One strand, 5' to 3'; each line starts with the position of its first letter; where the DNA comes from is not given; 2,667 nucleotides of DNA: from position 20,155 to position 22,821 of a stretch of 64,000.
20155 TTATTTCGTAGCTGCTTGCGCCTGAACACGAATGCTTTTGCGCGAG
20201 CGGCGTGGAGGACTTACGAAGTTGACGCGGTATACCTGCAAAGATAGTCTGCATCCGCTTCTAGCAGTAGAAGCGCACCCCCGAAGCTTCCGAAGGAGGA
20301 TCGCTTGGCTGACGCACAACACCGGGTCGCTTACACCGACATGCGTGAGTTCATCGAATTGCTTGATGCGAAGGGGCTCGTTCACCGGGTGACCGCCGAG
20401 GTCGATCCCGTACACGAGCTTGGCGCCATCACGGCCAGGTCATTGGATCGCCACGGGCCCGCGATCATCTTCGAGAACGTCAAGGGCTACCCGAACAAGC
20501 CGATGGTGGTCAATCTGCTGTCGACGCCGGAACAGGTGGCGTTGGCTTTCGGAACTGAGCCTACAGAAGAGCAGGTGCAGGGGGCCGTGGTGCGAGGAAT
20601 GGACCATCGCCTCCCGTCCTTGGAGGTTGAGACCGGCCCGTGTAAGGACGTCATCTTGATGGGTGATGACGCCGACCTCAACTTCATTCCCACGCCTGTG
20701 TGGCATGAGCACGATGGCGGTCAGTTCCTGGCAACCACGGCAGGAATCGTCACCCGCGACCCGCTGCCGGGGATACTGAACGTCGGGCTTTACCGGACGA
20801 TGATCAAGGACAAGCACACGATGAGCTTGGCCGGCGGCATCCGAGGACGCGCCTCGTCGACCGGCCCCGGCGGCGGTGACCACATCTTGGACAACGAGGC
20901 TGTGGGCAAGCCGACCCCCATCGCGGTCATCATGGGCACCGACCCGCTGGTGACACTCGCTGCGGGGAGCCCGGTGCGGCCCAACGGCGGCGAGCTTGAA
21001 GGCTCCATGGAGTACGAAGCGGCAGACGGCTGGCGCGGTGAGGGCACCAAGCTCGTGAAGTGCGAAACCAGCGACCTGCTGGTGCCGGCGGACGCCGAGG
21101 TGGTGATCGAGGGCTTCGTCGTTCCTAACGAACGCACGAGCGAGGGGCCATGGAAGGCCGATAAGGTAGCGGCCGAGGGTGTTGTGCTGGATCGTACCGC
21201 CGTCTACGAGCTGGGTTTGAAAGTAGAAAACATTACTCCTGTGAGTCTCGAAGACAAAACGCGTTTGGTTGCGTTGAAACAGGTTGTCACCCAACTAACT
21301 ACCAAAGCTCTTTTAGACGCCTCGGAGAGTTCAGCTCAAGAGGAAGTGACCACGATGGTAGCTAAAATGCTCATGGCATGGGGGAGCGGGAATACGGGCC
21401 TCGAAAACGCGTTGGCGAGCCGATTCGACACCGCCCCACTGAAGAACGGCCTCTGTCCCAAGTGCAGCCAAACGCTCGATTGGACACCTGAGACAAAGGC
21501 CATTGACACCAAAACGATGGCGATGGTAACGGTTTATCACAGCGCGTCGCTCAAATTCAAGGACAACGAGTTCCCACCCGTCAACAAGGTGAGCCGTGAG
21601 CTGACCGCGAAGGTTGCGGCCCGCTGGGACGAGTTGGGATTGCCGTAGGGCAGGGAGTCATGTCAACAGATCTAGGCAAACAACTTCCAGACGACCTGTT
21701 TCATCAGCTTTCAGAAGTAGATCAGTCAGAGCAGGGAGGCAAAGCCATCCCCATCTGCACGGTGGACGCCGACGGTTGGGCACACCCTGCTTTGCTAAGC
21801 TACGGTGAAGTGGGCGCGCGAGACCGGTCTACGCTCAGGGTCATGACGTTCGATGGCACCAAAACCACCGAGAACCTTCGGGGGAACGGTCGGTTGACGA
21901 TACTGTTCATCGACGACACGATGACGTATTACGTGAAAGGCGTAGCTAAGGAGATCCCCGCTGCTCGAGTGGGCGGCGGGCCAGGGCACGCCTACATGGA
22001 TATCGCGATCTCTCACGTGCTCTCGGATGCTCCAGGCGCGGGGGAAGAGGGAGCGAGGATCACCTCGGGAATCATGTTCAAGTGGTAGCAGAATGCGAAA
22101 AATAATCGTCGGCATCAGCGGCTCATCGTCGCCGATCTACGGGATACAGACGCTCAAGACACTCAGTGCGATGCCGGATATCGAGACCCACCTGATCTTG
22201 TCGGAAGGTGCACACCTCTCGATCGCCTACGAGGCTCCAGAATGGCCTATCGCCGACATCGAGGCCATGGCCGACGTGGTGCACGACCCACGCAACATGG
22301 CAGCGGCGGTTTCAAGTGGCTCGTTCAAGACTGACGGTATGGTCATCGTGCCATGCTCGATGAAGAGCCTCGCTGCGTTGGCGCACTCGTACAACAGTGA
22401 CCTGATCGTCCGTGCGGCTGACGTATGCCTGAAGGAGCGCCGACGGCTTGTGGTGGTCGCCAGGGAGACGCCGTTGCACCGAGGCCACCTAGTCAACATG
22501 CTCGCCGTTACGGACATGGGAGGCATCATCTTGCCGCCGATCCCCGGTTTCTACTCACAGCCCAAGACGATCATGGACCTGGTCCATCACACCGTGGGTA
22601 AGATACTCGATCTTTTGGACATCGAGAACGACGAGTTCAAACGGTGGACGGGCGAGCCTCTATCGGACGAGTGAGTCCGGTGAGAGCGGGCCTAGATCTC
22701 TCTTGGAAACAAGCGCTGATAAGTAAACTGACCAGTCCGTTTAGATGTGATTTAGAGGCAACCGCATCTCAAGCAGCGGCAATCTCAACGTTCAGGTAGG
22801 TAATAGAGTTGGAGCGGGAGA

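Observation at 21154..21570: UbiD paralog whose catalytic loop and C-terminal domain are replaced in frame by unrelated sequence with a low-GC3 core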

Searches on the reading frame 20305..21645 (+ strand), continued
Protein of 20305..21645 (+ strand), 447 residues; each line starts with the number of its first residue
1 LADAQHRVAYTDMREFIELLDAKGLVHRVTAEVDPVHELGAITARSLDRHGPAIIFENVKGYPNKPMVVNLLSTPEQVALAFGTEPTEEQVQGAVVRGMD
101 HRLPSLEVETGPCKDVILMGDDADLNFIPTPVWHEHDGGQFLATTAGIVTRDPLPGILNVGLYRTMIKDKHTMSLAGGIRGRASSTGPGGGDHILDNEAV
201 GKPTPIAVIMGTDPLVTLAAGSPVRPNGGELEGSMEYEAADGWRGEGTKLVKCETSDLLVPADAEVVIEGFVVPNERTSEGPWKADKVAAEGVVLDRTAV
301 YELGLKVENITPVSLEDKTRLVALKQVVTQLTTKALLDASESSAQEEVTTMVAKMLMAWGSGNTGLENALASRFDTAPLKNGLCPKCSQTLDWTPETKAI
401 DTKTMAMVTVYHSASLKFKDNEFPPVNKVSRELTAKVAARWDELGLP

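Call 67: find_encoding_contigs(protein=P0004, flank=6000, max_places=2)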
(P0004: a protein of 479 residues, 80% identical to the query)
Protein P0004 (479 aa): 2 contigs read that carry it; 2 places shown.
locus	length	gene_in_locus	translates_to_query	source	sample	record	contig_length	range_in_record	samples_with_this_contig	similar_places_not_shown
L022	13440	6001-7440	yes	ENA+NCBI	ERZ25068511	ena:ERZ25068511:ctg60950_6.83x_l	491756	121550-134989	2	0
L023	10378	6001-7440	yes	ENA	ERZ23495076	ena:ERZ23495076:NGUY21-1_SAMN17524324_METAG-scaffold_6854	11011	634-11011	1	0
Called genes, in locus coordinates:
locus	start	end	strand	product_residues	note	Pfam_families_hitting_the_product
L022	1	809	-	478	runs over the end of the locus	PF20695:UbiD_N, PF01977:UbiD, PF20696:UbiD_C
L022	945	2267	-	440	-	PF00355:Rieske, PF19301:LigXa_C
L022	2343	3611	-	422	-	-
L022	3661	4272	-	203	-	-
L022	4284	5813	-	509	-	PF01970:TctA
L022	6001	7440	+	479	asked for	PF20695:UbiD_N, PF01977:UbiD, PF20696:UbiD_C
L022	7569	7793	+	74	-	-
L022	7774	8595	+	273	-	PF04909:Amidohydro_2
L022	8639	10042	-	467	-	-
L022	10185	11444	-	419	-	-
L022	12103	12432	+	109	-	PF05973:Gp49 (faint)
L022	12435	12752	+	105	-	-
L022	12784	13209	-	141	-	PF01842:ACT, PF13291:ACT_4 (faint), PF19571:ACT_8 (weak), PF22190:TTHA0829-like_ACT (faint), PF22629:ACT_AHAS_ss (weak), PF01842:ACT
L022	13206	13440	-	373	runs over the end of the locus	PF00282:Pyridoxal_deC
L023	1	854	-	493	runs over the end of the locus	PF20695:UbiD_N, PF01977:UbiD, PF20696:UbiD_C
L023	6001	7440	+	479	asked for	PF20695:UbiD_N, PF01977:UbiD, PF20696:UbiD_C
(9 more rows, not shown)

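Call 74: search_protein_families(library=pfam, proteins=[L002:7516-8703:-], max_evalue=0.01)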
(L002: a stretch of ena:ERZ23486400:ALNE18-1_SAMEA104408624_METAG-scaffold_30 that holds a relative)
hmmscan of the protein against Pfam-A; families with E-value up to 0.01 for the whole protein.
L002:7516-8703:- (395 aa): 1 family
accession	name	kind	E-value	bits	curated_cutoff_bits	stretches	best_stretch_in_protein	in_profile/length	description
PF03401.19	TctC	-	0.0013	18.8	27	0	324-372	208-256/274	Tripartite tricarboxylate transporter family receptor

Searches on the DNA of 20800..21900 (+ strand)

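Call 10: search_dna_similar(query=window:21100-21650:+, collection=plasmids, mode=distant)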
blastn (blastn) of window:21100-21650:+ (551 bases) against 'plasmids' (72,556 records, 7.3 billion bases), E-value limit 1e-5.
No match.

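Call 45: search_dna_similar(query=window:21151-21539:+, collection=phages, mode=distant, max_evalue=0.01)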
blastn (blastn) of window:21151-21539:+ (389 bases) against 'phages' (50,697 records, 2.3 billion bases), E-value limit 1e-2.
No match.

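Call 50: search_rna_families(source=window, start=20800, end=21900, threshold=evalue, max_evalue=1)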
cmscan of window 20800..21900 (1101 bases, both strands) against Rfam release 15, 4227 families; matches with E-value up to 1: 0.
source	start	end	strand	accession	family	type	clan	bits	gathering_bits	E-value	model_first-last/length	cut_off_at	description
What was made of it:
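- Rfam finds no RNA family in the region (call 50).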

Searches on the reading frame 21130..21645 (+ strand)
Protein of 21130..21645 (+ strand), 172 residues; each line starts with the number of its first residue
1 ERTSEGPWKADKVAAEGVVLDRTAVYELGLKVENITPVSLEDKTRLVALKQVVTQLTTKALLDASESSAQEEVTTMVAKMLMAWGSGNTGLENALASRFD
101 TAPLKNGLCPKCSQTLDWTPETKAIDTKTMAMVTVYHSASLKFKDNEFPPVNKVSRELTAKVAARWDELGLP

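Call 5: search_protein_families(library=pfam, proteins=[window:21154-21570:+], max_evalue=0.1)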
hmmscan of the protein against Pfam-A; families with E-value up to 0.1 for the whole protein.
window:21154-21570:+ (139 aa): 0 families

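Call 8: find_homologous_proteins(query=window:21154-21570:+, max_evalue=0.01)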
Query window:21154-21570:+: 25 candidates shared short words with the query, none scored E <= 0.01.
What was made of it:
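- Tried and rejected: Oddly, it did not return the self protein either (call 8).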

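Call 18: find_related_loci(query=window:21154-21540:+, collection=viral_contigs, flank=5000)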
Query window:21154-21540:+ (129 aa) in viral_contigs; peptide patterns used: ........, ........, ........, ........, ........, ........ (x = any residue, [..] = any of these).
37 stretches matched a pattern, but none encodes a relative of the query by tblastn (E <= 1e-3).

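Call 19: find_related_loci(query=window:21154-21540:+, collection=genome_contigs, flank=5000)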
Query window:21154-21540:+ (129 aa) in genome_contigs; peptide patterns used: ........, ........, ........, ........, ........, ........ (x = any residue, [..] = any of these).
267 stretches matched a pattern, but none encodes a relative of the query by tblastn (E <= 1e-3).

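Call 20: search_protein_representatives(protein=window:21154-21645:+)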
Query: 164 residues. Proteins with E-value up to 0.001 (for the whole library): 7; up to 1e-10: 1; up to 1e-30: 1. The best 7 are listed.
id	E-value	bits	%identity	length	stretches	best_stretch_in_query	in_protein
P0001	4.7e-99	344.8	100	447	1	1-164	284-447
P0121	3.1e-09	53.4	86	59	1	130-164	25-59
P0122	2.9e-06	43.7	28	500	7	43-94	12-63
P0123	1.4e-05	41.5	71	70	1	130-164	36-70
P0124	2.4e-04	37.5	70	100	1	130-162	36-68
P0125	5.3e-04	36.4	66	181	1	130-164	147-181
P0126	9.7e-04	35.5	65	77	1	130-163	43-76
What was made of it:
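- The exhaustive search finds no protein with this module other than the window's own protein (call 20). No protein in about 15 billion (1.84 billion cluster representatives) resembles the patch (call 20).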

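Call 42: predict_structure(protein=window:21130-21645:+)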
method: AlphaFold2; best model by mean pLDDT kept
length: 172 residues; sequences in the alignment: 1
mean_pLDDT: 38.2   pTM: 0.28
mean pLDDT of the five models: 38.2, 35.9, 35.6, 33.1, 30.4
residues with pLDDT >= 90: 0; 70-90: 0; 50-70: 11; < 50: 161
segments of 3 or more residues with pLDDT < 50: 1-47, 57-74, 78-172
pLDDT, mean of each block of 10 residues (from residue 1): 31 27 30 33 49 51 43 49 44 38 32 36 38 43 32 36 39 30
secondary structure, 60 per line:
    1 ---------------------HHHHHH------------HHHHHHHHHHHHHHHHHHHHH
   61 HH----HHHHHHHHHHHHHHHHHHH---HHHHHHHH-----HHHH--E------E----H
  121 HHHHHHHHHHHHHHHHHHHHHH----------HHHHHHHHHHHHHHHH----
elements in order: H22-27 H40-62 H67-85 H89-96 H102-105 H120-142 H153-168
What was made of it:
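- Tried and rejected: The single-sequence AlphaFold model is unusable, with pLDDT 38 (call 42).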

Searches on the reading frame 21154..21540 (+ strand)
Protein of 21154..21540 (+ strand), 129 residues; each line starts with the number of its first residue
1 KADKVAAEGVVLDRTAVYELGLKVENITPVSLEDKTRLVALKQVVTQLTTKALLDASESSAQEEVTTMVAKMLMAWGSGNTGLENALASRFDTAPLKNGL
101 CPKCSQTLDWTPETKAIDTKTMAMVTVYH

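Call 27: find_related_loci(query=window:21154-21540:+, collection=metagenome_contigs, flank=5000)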
Query window:21154-21540:+ (129 aa) in metagenome_contigs; peptide patterns used: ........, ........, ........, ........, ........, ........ (x = any residue, [..] = any of these).
461 stretches matched a pattern; 2 encode a relative of the query (tblastn E <= 1e-3); 2 distinct loci.
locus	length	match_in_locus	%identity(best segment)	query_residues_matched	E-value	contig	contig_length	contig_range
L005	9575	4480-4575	50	97-128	1e-6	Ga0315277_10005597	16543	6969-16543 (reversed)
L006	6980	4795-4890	50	97-128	1e-6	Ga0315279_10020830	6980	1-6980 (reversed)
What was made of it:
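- Tried and rejected: Viral, genome and metagenome locus scans (calls 18, 19, 27).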

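Call 46: search_dna_similar(query=window:21154-21540:+, collection=phages, mode=protein, max_evalue=0.01)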
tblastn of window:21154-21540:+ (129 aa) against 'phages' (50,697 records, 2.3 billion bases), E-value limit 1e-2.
No match.

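Call 47: search_dna_similar(query=window:21154-21540:+, collection=plasmids, mode=protein, max_evalue=0.01)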
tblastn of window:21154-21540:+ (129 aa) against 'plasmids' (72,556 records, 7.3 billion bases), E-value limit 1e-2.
No match.
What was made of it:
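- There is no match to vectors, plasmids or phage such as spike-ins (calls 10, 45-47).
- Tried and rejected: Phage and plasmid DNA and tblastn searches (calls 10, 45-47).
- On Horizontally acquired DNA patch: No relative was found in 1.84 billion representative proteins, viral, genome or metagenome contigs, phages or plasmids (calls 18-20, 27, 45-47).
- Homology searches: calls 8, 18, 19, 20, 27, 45-47.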

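Call 48: search_protein_families(library=phrogs, proteins=[window:21154-21540:+], max_evalue=1)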
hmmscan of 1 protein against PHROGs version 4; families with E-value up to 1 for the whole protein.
window:21154-21540:+ (129 aa): 1 family
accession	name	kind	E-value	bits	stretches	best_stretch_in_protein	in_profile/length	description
phrog_10714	-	unknown function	0.11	13.7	1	91-112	83-103/109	-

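Call 49: search_protein_families(library=ncbifam, proteins=[window:21154-21540:+], max_evalue=0.1)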
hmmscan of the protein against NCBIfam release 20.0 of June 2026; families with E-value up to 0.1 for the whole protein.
window:21154-21540:+ (129 aa): 0 families

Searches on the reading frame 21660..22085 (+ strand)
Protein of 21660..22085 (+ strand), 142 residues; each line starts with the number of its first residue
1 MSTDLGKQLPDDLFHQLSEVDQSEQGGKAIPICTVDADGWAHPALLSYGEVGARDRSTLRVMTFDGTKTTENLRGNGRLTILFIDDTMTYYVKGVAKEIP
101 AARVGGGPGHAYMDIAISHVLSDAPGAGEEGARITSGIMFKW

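Call 5: search_protein_families(library=pfam, proteins=[window:21660-22085:+], max_evalue=0.1)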
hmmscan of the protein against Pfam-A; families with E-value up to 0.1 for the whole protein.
window:21660-22085:+ (142 aa): 2 families
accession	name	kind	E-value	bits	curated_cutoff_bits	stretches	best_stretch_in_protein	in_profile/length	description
PF01243.27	PNPOx_N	-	6.7e-07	30.1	28.1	1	28-101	13-78/120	Pyridoxamine 5'-phosphate oxidase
PF04289.18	DUF447_N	-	3.6e-06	27.3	24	1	55-92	23-60/114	Protein of unknown function (DUF447) N-terminal domain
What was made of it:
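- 21660..22088 (+): PNPOx-like flavin-binding protein gene, starting 11 nt after the chimeric ORF's stop codon; intact. Pfam PNPOx_N and DUF447_N (call 5).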

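Call 56: find_encoding_contigs(protein=window:21660-22085:+, flank=3000, max_places=10)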
Protein window:21660-22085:+ (142 aa): 2 contigs read that carry it; 1 place shown.
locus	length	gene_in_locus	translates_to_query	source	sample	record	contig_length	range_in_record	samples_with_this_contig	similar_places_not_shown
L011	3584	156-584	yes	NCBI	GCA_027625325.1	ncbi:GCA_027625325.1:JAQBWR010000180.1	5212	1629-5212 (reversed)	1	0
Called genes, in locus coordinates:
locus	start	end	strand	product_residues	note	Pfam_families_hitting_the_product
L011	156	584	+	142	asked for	PF01243:PNPOx_N (weak), PF04289:DUF447_N (weak)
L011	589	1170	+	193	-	PF02441:Flavoprotein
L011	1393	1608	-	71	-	PF10041:DUF2277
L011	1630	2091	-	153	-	PF14588:YjgF_endoribonc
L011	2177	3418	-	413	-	PF01306:LacY_symp (faint), PF07690:MFS_1, PF12832:MFS_1_like (weak), PF05977:MFS_3, PF03209:PUCC, PF00083:Sugar_tr, PF07690:MFS_1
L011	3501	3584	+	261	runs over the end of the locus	PF03099:BPL_LplA_LipB, PF02237:BPL_C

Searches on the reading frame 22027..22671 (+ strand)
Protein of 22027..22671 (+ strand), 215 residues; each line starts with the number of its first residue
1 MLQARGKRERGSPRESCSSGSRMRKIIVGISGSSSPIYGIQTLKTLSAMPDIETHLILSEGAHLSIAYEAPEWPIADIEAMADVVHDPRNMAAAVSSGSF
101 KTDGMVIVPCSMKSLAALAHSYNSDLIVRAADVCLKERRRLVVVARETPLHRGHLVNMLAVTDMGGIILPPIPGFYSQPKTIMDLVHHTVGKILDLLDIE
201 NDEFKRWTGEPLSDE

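Call 5: search_protein_families(library=pfam, proteins=[window:22027-22671:+], max_evalue=0.1)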
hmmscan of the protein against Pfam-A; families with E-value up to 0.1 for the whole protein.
window:22027-22671:+ (215 aa): 2 families
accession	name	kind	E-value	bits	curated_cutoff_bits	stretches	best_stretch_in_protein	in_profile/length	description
PF02441.25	Flavoprotein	-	7.3e-39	133.4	22.7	1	25-197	2-162/162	Flavoprotein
PF06259.18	Abhydrolase_8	-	0.061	13.4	20.5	1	67-133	70-129/178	Alpha/beta hydrolase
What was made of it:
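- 22093..22674 (+): UbiX-type flavin prenyltransferase gene (193 aa in relatives); intact. Pfam Flavoprotein PF02441, E=7e-39 (call 5).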
